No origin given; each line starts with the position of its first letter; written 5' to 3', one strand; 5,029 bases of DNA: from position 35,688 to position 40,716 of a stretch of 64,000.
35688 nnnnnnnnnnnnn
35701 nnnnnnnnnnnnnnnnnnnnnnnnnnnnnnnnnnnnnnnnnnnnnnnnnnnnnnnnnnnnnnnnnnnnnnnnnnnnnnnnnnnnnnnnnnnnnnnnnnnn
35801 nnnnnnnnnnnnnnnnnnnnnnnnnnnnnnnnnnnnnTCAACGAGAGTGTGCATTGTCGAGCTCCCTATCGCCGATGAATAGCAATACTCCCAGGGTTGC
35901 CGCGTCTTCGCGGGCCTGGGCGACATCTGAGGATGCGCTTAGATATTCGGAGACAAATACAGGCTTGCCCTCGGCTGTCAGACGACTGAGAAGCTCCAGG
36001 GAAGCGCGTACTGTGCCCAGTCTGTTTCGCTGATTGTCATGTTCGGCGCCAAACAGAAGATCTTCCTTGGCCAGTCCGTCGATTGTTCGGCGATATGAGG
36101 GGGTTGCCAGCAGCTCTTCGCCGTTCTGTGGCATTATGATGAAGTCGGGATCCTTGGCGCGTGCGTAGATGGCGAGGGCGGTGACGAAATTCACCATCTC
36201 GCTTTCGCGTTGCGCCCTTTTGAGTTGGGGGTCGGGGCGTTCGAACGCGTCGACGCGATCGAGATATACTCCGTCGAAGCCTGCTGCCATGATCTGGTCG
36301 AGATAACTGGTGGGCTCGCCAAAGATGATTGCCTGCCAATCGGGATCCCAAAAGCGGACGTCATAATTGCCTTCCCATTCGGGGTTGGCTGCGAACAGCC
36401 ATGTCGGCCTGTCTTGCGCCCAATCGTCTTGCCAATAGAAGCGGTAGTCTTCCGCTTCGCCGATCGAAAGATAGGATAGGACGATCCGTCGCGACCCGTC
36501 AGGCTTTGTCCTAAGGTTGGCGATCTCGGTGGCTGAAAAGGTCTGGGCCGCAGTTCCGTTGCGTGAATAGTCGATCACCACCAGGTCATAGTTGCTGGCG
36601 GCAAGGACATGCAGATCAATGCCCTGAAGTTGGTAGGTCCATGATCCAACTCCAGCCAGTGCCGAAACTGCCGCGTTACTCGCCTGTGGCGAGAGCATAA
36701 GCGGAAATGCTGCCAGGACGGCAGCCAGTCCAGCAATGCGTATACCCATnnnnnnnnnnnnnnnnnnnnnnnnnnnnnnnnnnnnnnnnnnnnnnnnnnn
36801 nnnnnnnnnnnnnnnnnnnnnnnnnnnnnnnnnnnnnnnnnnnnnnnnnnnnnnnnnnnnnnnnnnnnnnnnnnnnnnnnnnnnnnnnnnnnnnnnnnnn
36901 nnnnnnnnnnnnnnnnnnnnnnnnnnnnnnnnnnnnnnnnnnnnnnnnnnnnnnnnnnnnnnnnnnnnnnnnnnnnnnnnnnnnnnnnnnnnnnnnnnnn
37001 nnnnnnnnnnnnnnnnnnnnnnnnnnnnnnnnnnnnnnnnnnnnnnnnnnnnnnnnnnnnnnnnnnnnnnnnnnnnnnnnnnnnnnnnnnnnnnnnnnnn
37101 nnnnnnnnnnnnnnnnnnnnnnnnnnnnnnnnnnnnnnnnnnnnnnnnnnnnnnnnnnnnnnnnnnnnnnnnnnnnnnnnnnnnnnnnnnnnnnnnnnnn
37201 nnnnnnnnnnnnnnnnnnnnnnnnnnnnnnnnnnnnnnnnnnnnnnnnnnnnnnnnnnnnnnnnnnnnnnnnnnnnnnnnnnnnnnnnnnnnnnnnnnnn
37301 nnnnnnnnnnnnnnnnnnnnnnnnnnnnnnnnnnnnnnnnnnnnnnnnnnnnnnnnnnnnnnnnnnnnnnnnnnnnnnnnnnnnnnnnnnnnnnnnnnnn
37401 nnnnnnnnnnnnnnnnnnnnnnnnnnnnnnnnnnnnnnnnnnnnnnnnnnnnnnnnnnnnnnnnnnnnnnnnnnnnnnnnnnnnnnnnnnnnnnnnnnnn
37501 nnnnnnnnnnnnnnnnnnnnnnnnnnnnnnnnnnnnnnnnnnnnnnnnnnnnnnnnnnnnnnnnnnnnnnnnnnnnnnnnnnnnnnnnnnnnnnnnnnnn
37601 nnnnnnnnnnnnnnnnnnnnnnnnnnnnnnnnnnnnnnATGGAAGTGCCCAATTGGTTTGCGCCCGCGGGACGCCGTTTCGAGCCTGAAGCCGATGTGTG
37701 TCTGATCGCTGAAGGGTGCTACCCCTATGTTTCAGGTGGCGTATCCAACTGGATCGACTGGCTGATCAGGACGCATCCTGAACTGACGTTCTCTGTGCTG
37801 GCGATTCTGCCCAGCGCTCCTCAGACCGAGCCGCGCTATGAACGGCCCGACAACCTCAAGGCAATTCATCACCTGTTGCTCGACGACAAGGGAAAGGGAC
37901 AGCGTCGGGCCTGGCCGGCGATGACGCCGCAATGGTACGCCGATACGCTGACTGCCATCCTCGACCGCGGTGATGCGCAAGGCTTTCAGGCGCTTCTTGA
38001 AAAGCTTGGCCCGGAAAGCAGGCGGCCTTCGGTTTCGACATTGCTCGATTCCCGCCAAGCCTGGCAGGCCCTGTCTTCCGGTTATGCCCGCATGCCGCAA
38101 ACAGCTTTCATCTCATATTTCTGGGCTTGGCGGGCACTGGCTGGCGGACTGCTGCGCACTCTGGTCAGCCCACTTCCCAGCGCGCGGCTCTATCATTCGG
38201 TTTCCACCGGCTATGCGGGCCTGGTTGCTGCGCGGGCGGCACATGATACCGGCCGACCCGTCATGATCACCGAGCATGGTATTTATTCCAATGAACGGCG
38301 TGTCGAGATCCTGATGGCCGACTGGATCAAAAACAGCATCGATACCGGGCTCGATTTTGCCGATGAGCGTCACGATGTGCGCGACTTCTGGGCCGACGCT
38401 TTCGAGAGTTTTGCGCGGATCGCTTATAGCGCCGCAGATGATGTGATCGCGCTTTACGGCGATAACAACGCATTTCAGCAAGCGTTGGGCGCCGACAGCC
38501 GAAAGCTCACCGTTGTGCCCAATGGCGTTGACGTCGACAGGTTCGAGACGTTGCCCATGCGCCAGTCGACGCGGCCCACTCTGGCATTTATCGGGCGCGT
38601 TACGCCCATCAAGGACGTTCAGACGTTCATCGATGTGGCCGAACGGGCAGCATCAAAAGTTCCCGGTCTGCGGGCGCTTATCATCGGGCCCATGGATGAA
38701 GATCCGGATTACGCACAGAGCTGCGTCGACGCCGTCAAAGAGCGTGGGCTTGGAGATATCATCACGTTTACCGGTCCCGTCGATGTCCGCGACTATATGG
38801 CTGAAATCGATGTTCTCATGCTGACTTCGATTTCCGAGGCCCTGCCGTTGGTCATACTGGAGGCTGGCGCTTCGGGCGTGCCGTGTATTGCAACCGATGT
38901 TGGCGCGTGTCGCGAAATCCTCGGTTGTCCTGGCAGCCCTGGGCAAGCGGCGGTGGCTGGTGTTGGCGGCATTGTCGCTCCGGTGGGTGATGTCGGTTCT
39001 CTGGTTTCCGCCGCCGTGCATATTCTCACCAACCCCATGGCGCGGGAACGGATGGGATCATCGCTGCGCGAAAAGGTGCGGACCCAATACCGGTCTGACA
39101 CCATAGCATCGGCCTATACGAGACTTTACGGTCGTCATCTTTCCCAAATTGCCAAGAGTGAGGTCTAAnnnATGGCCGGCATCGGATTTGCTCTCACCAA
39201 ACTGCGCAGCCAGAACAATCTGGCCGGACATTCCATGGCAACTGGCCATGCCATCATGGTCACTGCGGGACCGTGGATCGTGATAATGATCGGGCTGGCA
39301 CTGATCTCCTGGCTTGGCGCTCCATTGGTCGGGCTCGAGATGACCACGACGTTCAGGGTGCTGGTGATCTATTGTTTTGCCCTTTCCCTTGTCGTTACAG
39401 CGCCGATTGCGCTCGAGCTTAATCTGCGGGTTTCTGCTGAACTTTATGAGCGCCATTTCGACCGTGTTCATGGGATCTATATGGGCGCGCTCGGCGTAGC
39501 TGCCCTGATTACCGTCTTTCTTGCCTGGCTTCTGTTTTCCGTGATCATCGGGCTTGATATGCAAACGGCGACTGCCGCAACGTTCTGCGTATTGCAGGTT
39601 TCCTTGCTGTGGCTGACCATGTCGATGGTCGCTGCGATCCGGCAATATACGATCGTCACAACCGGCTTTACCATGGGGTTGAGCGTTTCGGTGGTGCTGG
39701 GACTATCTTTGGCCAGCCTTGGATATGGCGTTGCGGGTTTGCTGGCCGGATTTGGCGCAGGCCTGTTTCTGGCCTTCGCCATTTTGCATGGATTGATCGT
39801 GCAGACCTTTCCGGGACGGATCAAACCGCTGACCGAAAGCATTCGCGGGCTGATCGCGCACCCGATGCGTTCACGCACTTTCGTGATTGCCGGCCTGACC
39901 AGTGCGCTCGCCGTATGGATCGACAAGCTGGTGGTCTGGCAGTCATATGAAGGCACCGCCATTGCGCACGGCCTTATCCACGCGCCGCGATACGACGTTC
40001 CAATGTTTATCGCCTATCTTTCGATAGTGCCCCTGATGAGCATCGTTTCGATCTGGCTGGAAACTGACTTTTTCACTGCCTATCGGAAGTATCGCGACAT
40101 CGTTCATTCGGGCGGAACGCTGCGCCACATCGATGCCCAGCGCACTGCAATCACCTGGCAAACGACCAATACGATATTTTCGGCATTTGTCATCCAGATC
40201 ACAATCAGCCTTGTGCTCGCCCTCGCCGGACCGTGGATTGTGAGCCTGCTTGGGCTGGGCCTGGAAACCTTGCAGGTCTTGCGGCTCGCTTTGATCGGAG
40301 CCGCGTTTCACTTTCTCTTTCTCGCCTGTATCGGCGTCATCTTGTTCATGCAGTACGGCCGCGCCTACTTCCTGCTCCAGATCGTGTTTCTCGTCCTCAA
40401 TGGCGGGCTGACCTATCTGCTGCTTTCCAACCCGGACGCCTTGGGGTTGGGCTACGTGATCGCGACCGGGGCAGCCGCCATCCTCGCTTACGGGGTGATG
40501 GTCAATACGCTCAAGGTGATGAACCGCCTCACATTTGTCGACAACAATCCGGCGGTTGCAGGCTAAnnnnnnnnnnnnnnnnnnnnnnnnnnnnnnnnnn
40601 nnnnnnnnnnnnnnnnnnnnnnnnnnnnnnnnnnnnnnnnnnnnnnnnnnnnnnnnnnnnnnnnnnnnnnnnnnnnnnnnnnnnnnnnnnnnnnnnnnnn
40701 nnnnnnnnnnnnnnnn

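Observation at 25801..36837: FixK/FNR boxes in both divergent promoters tie the four transcription units together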

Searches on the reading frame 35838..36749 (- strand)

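Call 8: search_protein_families(library=pfam, proteins=[window:35838-36749:-])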
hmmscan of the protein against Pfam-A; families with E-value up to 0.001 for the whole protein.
window:35838-36749:- (303 aa): 1 family
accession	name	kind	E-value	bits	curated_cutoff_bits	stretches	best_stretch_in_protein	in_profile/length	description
PF03537.19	Glyco_hydro_114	-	1.8e-28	99.8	27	1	36-299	1-229/231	Glycoside-hydrolase family GH114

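Call 47: search_protein_families(library=ncbifam, proteins=[window:35838-36749:-], max_evalue=0.001)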
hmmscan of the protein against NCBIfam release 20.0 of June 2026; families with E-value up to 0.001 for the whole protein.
window:35838-36749:- (303 aa): 1 family
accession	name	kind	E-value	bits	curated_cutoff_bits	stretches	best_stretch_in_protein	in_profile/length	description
TIGR01370.1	TIGR01370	hypoth_equivalog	2.1e-75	253.7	181.25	1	21-293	32-303/315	MJ1477/TM1410 family putative glycoside hydrolase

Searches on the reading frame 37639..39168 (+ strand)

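Call 8: search_protein_families(library=pfam, proteins=[window:37639-39168:+])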
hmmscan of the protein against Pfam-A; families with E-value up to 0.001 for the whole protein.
window:37639-39168:+ (509 aa): 6 families
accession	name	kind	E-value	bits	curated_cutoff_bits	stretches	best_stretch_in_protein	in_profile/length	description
PF11997.14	DUF3492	-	1.1e-71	242.2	23.3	1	18-287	1-267/268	Domain of unknown function (DUF3492)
PF13692.12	Glyco_trans_1_4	-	6.1e-25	88.6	27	1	312-465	1-142/142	Glycosyl transferases group 1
PF00534.26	Glycos_transf_1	-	4.4e-21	75.6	26.4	1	310-475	13-168/172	Glycosyl transferases group 1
PF13439.12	Glyco_transf_4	-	1.5e-08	35.3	28.5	1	175-301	71-170/170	Glycosyltransferase Family 4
PF13579.12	Glyco_trans_4_4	-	8.3e-08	33.2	29.7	1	151-296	44-158/158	Glycosyl transferase 4-like domain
PF20706.3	GT4-conflict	-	3.6e-06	26.6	26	1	291-486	175-378/385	Family 4 Glycosyltransferase in conflict systems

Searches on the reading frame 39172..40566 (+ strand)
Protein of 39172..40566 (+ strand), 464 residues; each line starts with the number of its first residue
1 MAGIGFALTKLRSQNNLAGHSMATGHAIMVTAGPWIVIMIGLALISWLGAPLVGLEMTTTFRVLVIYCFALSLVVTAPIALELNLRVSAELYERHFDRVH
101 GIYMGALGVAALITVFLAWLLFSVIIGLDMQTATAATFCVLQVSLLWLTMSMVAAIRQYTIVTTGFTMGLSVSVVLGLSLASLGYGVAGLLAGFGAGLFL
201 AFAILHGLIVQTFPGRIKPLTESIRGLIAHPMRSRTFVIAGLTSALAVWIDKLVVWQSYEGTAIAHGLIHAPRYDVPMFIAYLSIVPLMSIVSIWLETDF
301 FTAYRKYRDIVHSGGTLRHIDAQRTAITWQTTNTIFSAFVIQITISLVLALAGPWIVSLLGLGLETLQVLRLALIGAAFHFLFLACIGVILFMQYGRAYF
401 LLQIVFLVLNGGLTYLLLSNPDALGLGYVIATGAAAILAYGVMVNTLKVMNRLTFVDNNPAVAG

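Call 8: search_protein_families(library=pfam, proteins=[window:39172-40566:+])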
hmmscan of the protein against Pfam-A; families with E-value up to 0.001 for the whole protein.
window:39172-40566:+ (464 aa): 1 family
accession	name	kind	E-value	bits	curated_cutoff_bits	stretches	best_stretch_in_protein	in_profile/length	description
PF16933.10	PelG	-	9.8e-112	374.6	29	1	1-455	1-452/452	Putative exopolysaccharide Exporter (EPS-E)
